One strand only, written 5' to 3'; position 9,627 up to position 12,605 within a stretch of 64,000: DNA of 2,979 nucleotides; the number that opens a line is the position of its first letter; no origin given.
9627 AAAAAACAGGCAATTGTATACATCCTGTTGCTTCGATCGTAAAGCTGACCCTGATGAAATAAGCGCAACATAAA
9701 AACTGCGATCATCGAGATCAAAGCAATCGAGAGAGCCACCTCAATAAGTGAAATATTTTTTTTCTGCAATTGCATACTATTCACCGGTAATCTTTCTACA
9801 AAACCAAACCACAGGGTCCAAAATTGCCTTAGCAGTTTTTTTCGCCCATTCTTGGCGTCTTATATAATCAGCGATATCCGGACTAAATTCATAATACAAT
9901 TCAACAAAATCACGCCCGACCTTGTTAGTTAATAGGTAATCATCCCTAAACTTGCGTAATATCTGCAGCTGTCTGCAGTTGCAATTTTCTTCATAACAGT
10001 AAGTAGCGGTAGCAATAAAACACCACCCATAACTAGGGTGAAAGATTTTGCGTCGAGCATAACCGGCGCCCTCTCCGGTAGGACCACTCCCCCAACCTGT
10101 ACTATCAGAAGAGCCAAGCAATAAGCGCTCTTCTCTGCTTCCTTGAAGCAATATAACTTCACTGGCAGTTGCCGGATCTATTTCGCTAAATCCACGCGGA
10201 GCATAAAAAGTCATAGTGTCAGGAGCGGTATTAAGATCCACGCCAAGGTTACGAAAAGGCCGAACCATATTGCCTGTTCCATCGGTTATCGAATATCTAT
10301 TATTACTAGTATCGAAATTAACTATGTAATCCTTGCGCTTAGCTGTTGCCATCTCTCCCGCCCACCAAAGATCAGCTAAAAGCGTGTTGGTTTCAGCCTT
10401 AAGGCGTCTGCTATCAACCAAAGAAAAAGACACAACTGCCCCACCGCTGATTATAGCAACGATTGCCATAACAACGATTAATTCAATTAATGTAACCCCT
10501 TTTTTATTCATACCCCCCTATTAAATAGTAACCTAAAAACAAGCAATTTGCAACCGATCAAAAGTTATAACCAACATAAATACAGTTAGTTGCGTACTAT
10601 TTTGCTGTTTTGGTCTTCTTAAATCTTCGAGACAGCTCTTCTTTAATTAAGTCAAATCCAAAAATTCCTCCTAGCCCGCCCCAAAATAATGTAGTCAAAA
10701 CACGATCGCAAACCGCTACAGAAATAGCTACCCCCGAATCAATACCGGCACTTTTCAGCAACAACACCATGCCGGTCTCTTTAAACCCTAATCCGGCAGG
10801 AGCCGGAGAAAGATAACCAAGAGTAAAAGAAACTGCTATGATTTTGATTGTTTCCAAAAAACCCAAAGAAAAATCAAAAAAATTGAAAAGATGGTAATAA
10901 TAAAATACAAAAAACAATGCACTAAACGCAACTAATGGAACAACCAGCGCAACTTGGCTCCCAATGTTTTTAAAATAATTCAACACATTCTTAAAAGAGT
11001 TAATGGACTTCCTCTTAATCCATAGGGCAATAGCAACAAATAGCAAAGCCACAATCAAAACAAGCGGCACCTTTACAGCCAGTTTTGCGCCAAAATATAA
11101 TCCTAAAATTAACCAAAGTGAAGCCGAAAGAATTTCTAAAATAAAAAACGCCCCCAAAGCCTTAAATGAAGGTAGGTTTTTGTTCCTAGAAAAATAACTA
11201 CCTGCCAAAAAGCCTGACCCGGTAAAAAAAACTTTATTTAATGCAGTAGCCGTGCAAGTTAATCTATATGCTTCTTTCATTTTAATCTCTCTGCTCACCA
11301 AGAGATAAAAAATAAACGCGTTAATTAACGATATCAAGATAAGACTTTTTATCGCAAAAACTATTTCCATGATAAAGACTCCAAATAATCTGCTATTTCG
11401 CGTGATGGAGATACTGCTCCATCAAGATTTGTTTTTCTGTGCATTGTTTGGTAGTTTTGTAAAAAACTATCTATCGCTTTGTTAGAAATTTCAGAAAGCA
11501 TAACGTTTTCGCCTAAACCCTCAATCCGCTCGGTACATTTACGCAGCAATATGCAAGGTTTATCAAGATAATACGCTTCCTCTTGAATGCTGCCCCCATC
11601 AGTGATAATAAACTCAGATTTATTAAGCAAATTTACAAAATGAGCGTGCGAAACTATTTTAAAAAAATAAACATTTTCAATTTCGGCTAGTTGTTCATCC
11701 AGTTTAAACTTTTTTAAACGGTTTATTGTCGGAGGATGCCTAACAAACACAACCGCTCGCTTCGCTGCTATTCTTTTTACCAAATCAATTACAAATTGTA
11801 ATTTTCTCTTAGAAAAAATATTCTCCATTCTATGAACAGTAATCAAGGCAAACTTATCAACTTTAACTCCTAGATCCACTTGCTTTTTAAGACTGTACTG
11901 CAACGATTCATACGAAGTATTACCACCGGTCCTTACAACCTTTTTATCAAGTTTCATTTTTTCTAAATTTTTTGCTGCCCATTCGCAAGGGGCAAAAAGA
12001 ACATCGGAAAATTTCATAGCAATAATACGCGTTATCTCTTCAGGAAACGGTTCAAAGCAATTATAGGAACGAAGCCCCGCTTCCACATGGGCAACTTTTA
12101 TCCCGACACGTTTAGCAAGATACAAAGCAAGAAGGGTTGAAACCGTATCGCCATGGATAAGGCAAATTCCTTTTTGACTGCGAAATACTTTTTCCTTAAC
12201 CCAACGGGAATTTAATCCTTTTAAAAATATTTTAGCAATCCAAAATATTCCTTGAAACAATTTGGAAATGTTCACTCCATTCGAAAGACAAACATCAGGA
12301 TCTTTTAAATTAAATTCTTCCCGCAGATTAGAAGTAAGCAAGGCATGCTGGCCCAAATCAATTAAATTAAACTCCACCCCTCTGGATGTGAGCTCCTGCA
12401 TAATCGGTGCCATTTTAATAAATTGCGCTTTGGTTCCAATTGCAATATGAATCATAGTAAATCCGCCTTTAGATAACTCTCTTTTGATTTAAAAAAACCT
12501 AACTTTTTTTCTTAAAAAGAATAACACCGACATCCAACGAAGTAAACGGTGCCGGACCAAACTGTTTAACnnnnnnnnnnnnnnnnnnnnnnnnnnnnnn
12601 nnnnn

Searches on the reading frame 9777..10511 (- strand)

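Call 29: search_protein_families(library=pfam, proteins=[window:9777-10511:-], max_evalue=0.001)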
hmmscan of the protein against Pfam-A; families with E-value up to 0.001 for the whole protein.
window:9777-10511:- (244 aa): 1 family
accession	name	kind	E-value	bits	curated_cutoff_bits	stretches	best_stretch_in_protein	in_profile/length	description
PF07963.17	N_methyl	-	1.2e-07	31.5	21.2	1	2-25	3-26/27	Prokaryotic N-terminal methylation motif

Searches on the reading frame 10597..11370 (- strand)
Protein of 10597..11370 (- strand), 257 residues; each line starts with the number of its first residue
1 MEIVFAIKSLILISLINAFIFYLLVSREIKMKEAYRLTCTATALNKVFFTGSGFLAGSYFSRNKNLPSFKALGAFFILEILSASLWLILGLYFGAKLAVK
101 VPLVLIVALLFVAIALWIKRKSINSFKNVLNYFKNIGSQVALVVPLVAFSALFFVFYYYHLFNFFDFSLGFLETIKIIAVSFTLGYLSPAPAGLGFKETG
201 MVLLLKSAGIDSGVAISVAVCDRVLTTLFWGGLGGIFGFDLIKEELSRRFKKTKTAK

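Call 29: search_protein_families(library=pfam, proteins=[window:10597-11370:-], max_evalue=0.001)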
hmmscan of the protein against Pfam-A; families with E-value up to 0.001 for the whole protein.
window:10597-11370:- (257 aa): 1 family
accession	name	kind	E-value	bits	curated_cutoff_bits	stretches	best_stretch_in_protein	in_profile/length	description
PF03706.18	LPG_synthase_TM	-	3.5e-12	46.9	33.4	1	8-230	41-298/302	Lysylphosphatidylglycerol synthase TM region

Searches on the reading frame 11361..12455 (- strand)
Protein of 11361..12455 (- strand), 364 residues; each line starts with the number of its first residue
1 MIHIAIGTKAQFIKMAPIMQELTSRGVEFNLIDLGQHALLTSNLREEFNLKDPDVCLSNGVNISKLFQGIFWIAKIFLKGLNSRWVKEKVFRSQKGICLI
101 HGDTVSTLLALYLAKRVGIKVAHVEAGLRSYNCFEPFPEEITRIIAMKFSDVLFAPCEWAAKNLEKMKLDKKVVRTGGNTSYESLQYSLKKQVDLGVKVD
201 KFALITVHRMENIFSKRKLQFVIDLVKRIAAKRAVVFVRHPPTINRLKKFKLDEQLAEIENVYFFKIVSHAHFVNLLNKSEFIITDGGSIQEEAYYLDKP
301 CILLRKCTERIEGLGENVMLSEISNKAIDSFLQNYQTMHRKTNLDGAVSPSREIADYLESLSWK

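Call 29: search_protein_families(library=pfam, proteins=[window:11361-12455:-], max_evalue=0.001)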
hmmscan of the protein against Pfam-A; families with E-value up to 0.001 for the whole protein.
window:11361-12455:- (364 aa): 1 family
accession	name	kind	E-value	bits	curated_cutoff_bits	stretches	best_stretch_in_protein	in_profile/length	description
PF02350.25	Epimerase_2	-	1.5e-58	198.7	30.6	1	24-344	5-332/347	UDP-N-acetylglucosamine 2-epimerase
